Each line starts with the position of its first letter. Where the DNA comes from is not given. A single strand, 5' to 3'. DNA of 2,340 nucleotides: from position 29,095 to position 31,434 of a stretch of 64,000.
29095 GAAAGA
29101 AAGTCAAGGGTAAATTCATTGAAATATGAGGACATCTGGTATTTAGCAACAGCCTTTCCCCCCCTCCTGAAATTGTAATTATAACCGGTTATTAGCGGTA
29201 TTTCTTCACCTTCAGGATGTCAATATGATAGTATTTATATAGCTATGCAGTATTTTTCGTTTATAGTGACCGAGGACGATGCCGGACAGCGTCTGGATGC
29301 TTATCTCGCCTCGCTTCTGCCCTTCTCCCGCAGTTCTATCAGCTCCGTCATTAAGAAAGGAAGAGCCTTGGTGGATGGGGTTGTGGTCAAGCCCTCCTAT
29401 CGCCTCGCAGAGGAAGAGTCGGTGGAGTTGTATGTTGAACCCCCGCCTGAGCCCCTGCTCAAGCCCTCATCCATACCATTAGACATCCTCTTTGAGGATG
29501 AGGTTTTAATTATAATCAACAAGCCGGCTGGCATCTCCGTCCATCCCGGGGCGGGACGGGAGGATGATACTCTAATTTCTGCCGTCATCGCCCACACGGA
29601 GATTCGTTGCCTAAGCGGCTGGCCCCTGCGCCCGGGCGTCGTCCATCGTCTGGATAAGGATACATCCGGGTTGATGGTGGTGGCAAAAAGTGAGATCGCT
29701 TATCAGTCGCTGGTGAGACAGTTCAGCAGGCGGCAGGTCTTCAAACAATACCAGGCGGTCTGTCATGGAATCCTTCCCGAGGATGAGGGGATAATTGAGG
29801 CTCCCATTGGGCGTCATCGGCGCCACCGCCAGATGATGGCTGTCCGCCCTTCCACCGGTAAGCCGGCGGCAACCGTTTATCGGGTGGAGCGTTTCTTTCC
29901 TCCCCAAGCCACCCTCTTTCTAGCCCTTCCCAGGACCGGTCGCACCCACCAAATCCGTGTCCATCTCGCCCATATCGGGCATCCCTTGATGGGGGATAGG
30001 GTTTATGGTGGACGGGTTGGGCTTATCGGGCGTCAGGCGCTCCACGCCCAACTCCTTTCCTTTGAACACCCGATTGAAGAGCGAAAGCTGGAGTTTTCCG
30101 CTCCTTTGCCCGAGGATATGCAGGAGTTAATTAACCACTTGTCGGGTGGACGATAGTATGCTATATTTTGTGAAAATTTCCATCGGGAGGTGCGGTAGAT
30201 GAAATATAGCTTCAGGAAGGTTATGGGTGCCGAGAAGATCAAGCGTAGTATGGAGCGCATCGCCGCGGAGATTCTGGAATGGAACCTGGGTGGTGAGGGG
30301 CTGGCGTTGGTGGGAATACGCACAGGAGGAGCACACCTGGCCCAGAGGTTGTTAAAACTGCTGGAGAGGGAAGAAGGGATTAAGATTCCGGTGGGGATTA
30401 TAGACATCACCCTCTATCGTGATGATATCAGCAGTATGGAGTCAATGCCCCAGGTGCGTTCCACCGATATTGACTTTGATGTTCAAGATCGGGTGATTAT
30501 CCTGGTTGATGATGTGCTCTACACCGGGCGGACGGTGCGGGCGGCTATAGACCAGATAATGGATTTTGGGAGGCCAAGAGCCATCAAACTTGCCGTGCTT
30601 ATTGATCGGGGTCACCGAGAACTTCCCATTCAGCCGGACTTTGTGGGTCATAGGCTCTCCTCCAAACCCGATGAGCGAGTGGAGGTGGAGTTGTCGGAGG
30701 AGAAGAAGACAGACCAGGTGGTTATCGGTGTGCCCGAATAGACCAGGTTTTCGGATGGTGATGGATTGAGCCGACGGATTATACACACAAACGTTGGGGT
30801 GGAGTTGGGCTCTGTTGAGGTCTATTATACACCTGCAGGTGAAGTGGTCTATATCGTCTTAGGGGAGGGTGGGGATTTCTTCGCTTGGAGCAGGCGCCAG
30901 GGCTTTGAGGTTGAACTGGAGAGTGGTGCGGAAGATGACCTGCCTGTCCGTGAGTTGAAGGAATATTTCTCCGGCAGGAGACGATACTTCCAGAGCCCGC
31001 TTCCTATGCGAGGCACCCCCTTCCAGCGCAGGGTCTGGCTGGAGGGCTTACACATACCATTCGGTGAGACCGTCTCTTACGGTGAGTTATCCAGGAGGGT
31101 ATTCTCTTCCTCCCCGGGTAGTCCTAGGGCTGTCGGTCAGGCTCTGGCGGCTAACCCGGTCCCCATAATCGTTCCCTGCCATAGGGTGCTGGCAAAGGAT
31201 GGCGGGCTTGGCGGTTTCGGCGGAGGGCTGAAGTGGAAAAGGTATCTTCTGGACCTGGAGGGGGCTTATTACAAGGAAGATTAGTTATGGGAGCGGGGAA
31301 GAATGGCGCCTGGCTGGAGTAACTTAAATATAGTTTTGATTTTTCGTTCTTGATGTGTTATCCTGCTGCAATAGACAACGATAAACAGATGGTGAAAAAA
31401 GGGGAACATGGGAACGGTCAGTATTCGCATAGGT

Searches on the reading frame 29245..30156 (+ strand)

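Call 45: search_protein_families(library=pfam, proteins=[window:29245-30156:+], max_evalue=0.00001)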
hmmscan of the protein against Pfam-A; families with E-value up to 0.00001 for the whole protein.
window:29245-30156:+ (303 aa): 2 families
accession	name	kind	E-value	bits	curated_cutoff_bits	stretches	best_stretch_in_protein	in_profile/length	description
PF00849.27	PseudoU_synth_2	-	2e-33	116.2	26.8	1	88-243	2-152/152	RNA pseudouridylate synthase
PF01479.30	S4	-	2e-07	31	22.8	1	15-58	1-46/48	S4 domain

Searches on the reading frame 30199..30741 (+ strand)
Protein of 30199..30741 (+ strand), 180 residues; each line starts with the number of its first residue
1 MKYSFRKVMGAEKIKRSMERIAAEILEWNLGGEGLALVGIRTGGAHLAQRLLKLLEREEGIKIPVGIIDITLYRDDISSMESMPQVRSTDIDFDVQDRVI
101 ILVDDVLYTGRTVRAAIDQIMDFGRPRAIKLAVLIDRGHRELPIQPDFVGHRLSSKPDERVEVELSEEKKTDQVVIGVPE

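Call 45: search_protein_families(library=pfam, proteins=[window:30199-30741:+], max_evalue=0.00001)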
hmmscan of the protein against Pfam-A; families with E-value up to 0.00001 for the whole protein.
window:30199-30741:+ (180 aa): 1 family
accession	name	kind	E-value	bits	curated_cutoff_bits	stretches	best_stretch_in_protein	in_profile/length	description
PF00156.33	Pribosyltran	-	1.2e-20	73.8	26.3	1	13-147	10-136/158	Phosphoribosyl transferase domain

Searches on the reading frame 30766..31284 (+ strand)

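Call 45: search_protein_families(library=pfam, proteins=[window:30766-31284:+], max_evalue=0.00001)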
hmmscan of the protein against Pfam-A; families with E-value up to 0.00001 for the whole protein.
window:30766-31284:+ (172 aa): 1 family
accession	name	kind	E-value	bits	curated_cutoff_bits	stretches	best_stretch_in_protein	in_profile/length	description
PF01035.26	DNA_binding_1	-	8.7e-29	99.6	27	1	85-167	1-81/81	6-O-methylguanine DNA methyltransferase, DNA binding domain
